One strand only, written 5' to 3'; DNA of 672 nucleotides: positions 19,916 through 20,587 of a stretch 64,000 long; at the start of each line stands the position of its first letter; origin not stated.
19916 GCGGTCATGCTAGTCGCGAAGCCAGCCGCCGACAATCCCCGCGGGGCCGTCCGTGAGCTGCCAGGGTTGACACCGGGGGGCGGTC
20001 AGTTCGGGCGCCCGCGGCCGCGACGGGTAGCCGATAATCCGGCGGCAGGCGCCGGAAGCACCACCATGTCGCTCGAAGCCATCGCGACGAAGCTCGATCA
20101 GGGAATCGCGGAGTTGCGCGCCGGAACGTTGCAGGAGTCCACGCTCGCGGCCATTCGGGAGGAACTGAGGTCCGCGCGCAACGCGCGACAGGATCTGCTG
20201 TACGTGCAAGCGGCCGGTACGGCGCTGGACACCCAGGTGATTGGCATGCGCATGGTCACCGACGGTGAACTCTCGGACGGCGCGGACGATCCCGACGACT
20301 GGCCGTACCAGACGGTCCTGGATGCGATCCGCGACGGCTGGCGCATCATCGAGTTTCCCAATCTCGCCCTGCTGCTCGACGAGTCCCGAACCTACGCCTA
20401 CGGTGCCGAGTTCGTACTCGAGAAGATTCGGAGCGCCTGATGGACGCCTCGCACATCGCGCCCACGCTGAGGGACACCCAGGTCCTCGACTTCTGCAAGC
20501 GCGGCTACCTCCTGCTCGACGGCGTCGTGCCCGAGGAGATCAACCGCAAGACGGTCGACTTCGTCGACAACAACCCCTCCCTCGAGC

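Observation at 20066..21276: Duplicated two-gene cassette (conserved small protein + PhyH oxygenase) among five PhyH-family paralogs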

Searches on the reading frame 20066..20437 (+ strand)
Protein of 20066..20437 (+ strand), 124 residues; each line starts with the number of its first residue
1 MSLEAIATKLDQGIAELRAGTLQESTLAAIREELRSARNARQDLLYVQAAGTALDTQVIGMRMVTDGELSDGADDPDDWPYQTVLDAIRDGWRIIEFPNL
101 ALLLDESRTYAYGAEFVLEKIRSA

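Call 3: search_protein_families(library=pfam, proteins=[window:20066-20437:+], max_evalue=1)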
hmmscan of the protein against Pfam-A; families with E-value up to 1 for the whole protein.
window:20066-20437:+ (124 aa): 1 family
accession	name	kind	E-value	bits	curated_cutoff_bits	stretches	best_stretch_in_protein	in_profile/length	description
PF07202.18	Tcp10_C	-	0.3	11.2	36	1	89-99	19-29/35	T-complex protein 10 C-terminus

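Call 8: find_homologous_proteins(query=window:20066-20437:+, max_evalue=0.01)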
Query window:20066-20437:+ (124 aa): 314 proteins with E <= 0.01 among 366 candidates; the best 120 are listed.
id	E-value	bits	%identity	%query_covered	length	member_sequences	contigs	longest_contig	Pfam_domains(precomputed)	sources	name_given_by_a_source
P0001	2.1e-71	255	99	100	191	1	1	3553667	-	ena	-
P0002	1.2e-70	253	98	100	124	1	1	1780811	-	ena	-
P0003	8.5e-69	247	95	100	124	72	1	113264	-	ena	-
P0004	4.6e-67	241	93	100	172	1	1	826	-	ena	-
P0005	1.7e-65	236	91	100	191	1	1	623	-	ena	-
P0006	3.8e-64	232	90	100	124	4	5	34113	-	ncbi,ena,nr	ncbi:MAG: hypothetical protein OXG17_05735 [Chloroflexi bacterium]|nr:hypothetical protein [Chlorofl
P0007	1.3e-63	230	88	100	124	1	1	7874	-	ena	-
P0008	1.7e-63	230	90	100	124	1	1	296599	-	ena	-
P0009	1.3e-62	227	87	100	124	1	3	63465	-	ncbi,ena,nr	ncbi:MAG: hypothetical protein OXO54_01365 [Chloroflexota bacterium]|nr:hypothetical protein [Chloro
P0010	1.7e-62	226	88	100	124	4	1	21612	-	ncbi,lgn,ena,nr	ncbi:MAG: hypothetical protein F4Y02_10805 [Chloroflexi bacterium]|nr:hypothetical protein [Chlorofl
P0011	2.1e-62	226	88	100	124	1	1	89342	-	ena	-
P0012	4.0e-62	225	88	100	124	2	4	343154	-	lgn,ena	-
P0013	5.1e-62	225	87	99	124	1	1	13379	-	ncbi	-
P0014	1.7e-61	223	86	100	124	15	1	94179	-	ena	-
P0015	2.4e-60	219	95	87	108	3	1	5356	-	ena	-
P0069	7.5e-35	137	54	93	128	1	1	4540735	-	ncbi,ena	-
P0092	7.4e-33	131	53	97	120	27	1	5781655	-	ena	-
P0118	1.5e-31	127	49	97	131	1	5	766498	-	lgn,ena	-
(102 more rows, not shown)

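Call 9: search_protein_families(library=ncbifam, proteins=[window:20066-20437:+], max_evalue=1)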
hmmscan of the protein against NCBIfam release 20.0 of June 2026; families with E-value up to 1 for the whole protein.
window:20066-20437:+ (124 aa): 0 families

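Call 10: find_encoding_contigs(protein=P0069, flank=5000, max_places=3)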
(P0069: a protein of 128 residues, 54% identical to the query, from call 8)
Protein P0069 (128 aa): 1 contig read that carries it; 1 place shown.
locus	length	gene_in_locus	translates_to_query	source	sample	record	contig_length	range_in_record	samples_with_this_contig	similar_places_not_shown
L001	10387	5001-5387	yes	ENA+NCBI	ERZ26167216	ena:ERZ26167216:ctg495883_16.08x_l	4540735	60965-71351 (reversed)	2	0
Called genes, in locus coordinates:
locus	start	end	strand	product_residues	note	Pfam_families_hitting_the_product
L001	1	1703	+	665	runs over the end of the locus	PF13616:Rotamase_3 (faint), PF13145:Rotamase_2, PF00639:Rotamase, PF13145:Rotamase_2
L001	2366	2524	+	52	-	-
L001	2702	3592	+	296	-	PF01488:Shikimate_DH (faint), PF02737:3HCDH_N (faint), PF02826:2-Hacid_dh_C (weak), PF03446:NAD_binding_2, PF03807:F420_oxidored (weak), PF07991:KARI_N (weak), PF14833:NAD_binding_11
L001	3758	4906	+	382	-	PF02746:MR_MLE_N, PF13378:MR_MLE_C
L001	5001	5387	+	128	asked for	-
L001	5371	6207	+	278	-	-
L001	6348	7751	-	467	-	PF01833:TIG, PF01839:FG-GAP (faint), PF13517:FG-GAP_3, PF13860:FlgD_ig, PF18962:Por_Secre_tail (weak)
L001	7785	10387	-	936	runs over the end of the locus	PF01833:TIG, PF20144:TIG_SUH (faint), PF13140:DUF3980 (faint), PF01833:TIG, PF07995:GSDH, PF13860:FlgD_ig (weak), PF18962:Por_Secre_tail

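Call 11: find_encoding_contigs(protein=P0092, flank=5000, max_places=3)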
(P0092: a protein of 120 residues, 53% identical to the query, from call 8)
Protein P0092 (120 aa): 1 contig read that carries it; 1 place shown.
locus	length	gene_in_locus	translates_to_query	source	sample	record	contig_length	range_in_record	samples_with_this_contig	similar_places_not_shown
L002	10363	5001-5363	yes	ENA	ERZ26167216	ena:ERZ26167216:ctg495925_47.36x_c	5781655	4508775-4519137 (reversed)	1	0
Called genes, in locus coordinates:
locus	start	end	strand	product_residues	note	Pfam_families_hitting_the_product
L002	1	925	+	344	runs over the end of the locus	PF00005:ABC_tran, PF08352:oligo_HPY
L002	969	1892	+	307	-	PF05853:BKACE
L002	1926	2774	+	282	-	PF01261:AP_endonuc_2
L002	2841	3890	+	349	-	PF08240:ADH_N, PF00107:ADH_zinc_N, PF13602:ADH_zinc_N_2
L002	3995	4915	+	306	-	PF04909:Amidohydro_2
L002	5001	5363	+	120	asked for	-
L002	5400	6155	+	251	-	PF05721:PhyH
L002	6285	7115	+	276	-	-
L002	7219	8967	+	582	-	PF02776:TPP_enzyme_N, PF00205:TPP_enzyme_M, PF02775:TPP_enzyme_C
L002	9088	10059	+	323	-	PF06739:SBBP (faint), PF17170:DUF5128 (faint), PF08450:SGL (faint), PF01436:NHL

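Call 24: search_solved_structures(query=A1, max_evalue=10)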
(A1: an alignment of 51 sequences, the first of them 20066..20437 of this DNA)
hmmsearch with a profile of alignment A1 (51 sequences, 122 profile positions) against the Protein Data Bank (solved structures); distinct sequences matched with E-value up to 10: 4.
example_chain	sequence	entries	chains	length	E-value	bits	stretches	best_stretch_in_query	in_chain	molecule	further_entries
3l8r_A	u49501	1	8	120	0.59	13.3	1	10-59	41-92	Putative PTS system, cellobiose-specific IIA component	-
3jcm_N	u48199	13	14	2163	1.4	12.1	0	3-84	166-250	Pre-mRNA-splicing helicase BRR2 | BRR2 isoform 1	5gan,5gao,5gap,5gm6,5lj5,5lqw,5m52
9s4q_Zw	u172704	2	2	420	6.9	9.9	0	32-75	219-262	Outer kinetochore KNL1 complex subunit KRE28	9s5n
37tt_A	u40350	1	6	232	8.1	9.7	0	19-48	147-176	Z4 c3ii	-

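Call 27: predict_structure(alignment_id=A1)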
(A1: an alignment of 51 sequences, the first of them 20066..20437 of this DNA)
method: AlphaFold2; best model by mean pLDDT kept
length: 124 residues; sequences in the alignment: 51
mean_pLDDT: 84.3   pTM: 0.61
mean pLDDT of the five models: 84.3, 83.6, 82.6, 82.4, 81.3
residues with pLDDT >= 90: 59; 70-90: 43; 50-70: 22; < 50: 0
segments of 3 or more residues with pLDDT < 50: none
pLDDT, mean of each block of 10 residues (from residue 1): 80 93 89 72 91 91 90 89 96 87 56 84 70
secondary structure, 60 per line:
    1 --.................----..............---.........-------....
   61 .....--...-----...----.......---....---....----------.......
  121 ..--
elements in order: H3-19 H24-37 E41-49 E57-65 E68-70 H84-89 E93-96 H100-103 E114-122

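Call 39: search_protein_representatives(alignment_id=A3)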
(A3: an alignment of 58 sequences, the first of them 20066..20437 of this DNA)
Query: 58 sequences, 124 profile positions. Proteins with E-value up to 0.001 (for the whole library): 437; up to 1e-10: 279; up to 1e-30: 16. The best 150 are listed.
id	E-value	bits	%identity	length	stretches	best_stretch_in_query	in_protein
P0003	8.9e-46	170.9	-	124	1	3-122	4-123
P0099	3.2e-45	169.1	-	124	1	2-121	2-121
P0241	1.4e-43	163.8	-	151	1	4-121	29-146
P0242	1.4e-41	157.4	-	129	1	3-122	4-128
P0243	1.7e-39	150.6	-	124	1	3-121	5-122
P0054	1.2e-36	141.4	-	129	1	2-104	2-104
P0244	3.5e-36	139.9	-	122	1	4-119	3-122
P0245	1.8e-34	134.4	-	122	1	3-120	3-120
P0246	2.8e-34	133.8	-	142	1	2-95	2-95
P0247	3.8e-34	133.3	-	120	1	1-121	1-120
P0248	8.8e-34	132.2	-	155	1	3-122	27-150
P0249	1.1e-33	131.8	-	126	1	3-120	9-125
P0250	2.3e-33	130.8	-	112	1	33-121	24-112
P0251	3.2e-33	130.3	-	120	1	1-120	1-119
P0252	7.2e-32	126.0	-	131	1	36-120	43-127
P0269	1.4e-26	108.9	-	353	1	35-122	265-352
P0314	6.0e-19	84.2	-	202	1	4-122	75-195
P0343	6.2e-17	77.7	-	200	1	5-121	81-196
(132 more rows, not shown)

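Call 41: search_protein_families(library=pfam, proteins=[P0269, P0314, P0343], max_evalue=0.1)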
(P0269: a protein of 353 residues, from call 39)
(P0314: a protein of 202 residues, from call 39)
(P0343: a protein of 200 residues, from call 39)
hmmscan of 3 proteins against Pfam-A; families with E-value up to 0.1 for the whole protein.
P0269 (353 aa): 2 families
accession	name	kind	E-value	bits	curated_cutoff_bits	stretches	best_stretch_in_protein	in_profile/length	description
PF05721.19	PhyH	-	1.9e-11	45.1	22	1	13-209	4-201/213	Phytanoyl-CoA dioxygenase (PhyH)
PF13640.12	2OG-FeII_Oxy_3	-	0.0012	20.2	27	1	119-225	13-96/98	2OG-Fe(II) oxygenase superfamily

P0314 (202 aa): 0 families

P0343 (200 aa): 0 families

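Call 42: find_encoding_contigs(protein=P0269, flank=6000, max_places=4)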
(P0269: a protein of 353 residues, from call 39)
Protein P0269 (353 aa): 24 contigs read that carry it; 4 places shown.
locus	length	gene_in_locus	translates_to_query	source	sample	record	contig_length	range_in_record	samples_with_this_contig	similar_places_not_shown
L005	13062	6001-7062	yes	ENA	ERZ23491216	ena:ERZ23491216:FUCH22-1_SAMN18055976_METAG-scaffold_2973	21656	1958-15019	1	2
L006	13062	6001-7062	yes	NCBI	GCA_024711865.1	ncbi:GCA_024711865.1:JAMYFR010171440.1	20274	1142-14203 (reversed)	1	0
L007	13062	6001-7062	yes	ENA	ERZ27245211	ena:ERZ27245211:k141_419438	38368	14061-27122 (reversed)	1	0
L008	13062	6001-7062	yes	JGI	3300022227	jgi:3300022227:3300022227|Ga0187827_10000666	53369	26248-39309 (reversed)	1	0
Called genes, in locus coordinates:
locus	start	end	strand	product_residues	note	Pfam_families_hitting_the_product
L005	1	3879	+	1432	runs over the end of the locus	-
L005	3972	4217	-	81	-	-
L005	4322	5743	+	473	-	-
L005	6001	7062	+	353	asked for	PF05721:PhyH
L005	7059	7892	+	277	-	PF05721:PhyH (faint)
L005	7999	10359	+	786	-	PF01871:AMMECR1 (faint), PF13646:HEAT_2 (faint)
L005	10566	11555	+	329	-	PF03462:PCRF, PF00472:RF-1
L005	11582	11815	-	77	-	-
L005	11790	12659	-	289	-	PF13623:SurA_N_2 (weak), PF13624:SurA_N_3, PF13145:Rotamase_2, PF13616:Rotamase_3, PF00639:Rotamase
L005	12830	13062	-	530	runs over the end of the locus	PF00884:Sulfatase, PF16347:SGSH_C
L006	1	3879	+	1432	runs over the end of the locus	-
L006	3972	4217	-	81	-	-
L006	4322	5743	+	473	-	-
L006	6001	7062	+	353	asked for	PF05721:PhyH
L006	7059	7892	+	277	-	PF05721:PhyH (faint)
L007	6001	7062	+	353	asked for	PF05721:PhyH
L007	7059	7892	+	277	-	PF05721:PhyH (faint)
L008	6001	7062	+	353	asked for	PF05721:PhyH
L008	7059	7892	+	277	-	PF05721:PhyH (faint)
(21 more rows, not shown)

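Call 44: find_related_loci(query=A3, collection=genome_contigs, flank=5000)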
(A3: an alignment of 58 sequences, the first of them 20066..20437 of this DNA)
Query A3 (124 aa) in genome_contigs; peptide patterns used: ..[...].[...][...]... (x = any residue, [..] = any of these).
456 stretches matched a pattern; 391 encode a relative of the query (tblastn E <= 1e-3); the best 80 are kept; 80 distinct loci.
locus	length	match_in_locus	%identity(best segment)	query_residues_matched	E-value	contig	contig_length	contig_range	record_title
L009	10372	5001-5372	98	1-124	4e-77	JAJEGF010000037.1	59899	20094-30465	MAG: Chloroflexota bacterium isolate p16x44bins.42 k141_210303, whole genome shotgun sequence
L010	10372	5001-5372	98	1-124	1e-76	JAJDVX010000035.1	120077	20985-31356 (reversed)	MAG: Chloroflexota bacterium isolate jk18x22bins.70 k141_154314, whole genome shotgun sequence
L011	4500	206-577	98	1-124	1e-76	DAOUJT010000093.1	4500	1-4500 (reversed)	MAG TPA_asm: Chloroflexota bacterium isolate S34_278 k113_64500, whole genome shotgun sequence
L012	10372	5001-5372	96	1-124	1e-75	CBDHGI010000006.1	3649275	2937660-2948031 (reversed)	MAG: Chloroflexota bacterium isolate cca356c8-8f3a-46e1-bc14-440367fe4ecb genome assembly, contig: chromosome_2, whole g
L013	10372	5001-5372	95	1-124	3e-75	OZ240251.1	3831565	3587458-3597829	MAG: Chloroflexota bacterium isolate d34784d7-597f-4c6c-9d13-8b2b1f638dff genome assembly, chromosome: 1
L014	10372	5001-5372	93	1-124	9e-73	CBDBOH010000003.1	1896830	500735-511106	MAG: Chloroflexota bacterium isolate 6ed94c95-c701-4cc9-8e12-bdeb5c957f40 genome assembly, contig: contig_3, whole genom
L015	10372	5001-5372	92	1-124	2e-72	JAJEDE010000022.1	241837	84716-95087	MAG: Chloroflexota bacterium isolate jk18xAbins.55 k141_298095, whole genome shotgun sequence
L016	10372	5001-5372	90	1-124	8e-71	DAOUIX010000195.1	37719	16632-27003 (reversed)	MAG TPA_asm: Chloroflexota bacterium isolate S29_215 k147_507319, whole genome shotgun sequence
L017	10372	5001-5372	90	1-124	7e-70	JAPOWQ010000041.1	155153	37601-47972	MAG: Chloroflexota bacterium isolate COS2_bin_4 NODE_55_length_155153_cov_25.1374, whole genome shotgun sequence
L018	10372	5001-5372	89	1-124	5e-69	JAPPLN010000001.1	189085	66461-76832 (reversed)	MAG: Chloroflexota bacterium isolate RHO3_bin_23 NODE_138_length_189085_cov_32.201952, whole genome shotgun sequence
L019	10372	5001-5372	87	1-124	8e-69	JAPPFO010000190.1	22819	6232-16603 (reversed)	MAG: Chloroflexota bacterium isolate RHO1_bin_32 NODE_3743_length_22819_cov_5.113776, whole genome shotgun sequence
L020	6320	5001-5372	88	1-124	4e-68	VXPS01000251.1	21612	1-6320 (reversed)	MAG: Chloroflexi bacterium isolate SB0662_bin_61 NODE_2295_length_21612_cov_30.897945, whole genome shotgun sequence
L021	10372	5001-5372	89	1-124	5e-68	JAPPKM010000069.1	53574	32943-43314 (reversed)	MAG: Chloroflexota bacterium isolate RHO2_bin_72 NODE_1009_length_53574_cov_10.731124, whole genome shotgun sequence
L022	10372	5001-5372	85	1-124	2e-67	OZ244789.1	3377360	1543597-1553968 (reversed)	MAG: Chloroflexota bacterium isolate ab4077b5-c520-4789-84b5-e4883557eec7 genome assembly, chromosome: 1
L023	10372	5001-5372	86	1-124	4e-67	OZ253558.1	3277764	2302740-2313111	MAG: Chloroflexota bacterium isolate faa4938b-925b-4a81-b3a1-ab9e0e292ea9 genome assembly, chromosome: 1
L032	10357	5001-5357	55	6-124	1e-41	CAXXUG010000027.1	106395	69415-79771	MAG: Chloroflexota bacterium isolate 95addbb1-5c76-455c-82f2-27e2b3f5f205 genome assembly, contig: contig_27, whole geno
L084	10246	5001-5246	63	42-123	3e-35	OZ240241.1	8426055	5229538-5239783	MAG: Candidatus Latescibacterota bacterium isolate 5029ecf2-d60f-4a19-a35b-269815a0a5cf genome assembly, chromosome: 1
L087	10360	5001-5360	49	1-120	3e-35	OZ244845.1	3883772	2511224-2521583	MAG: Chloroflexota bacterium isolate 3460274c-b819-443f-96a0-86c9f13451b3 genome assembly, chromosome: 1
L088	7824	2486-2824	47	10-122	4e-35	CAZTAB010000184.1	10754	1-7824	MAG TPA_asm: uncultured Verrucomicrobiota bacterium isolate SRP092796_co2_739 genome assembly, contig: k141_1158367, who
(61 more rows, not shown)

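Call 54: find_homologous_proteins(query=P0269, max_evalue=0.001)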
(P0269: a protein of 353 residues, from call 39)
Query P0269 (353 aa): 6 proteins with E <= 0.001 among 3778 candidates.
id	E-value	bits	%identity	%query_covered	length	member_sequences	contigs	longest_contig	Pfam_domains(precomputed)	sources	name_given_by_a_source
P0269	2.4e-244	828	100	100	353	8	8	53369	PF05721.20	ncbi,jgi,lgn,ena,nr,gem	ncbi:MAG: phytanoyl-CoA dioxygenase family protein [Planctomycetota bacterium]|jgi:ectoine hydroxyla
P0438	2.3e-192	657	77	99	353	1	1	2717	PF05721.20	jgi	jgi:ectoine hydroxylase-related dioxygenase (phytanoyl-CoA dioxygenase family)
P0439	1.3e-188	644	76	100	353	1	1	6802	PF05721.20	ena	-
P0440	1.2e-185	634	75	99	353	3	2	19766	PF05721.20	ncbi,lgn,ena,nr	ncbi:MAG: phytanoyl-CoA dioxygenase family protein [Planctomycetota bacterium]|nr:phytanoyl-CoA diox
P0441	1.1e-73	266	58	55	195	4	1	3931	PF05721.20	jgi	jgi:ectoine hydroxylase-related dioxygenase (phytanoyl-CoA dioxygenase family)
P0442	6.3e-17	80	53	22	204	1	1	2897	-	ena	-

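Call 63: predict_structure(alignment_id=A5)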
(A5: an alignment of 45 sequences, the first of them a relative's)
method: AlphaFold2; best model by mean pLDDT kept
length: 353 residues; sequences in the alignment: 45
mean_pLDDT: 57.4   pTM: 0.38
mean pLDDT of the five models: 57.4, 55.1, 54.4, 51.4, 51.3
residues with pLDDT >= 90: 55; 70-90: 59; 50-70: 79; < 50: 160
segments of 3 or more residues with pLDDT < 50: 46-60, 81-99, 106-110, 113-136, 149-190, 205-258
pLDDT, mean of each block of 10 residues (from residue 1): 70 74 77 68 53 44 64 62 35 33 49 41 38 45 59 37 32 37 35 69 47 25 26 27 37 41 73 93 93 93 95 96 84 63 87 78
secondary structure, 60 per line:
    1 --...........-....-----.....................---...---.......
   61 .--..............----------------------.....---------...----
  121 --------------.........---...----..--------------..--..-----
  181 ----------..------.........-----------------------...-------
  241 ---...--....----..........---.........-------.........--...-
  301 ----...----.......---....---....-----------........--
elements in order: H3-13 E15-18 H24-44 H54-61 H64-77 H100-104 E135-143 E199-207 H249-252 H257-266 E270-278 E286-294 E297-299 H313-318 E322-325 H329-332 E344-351
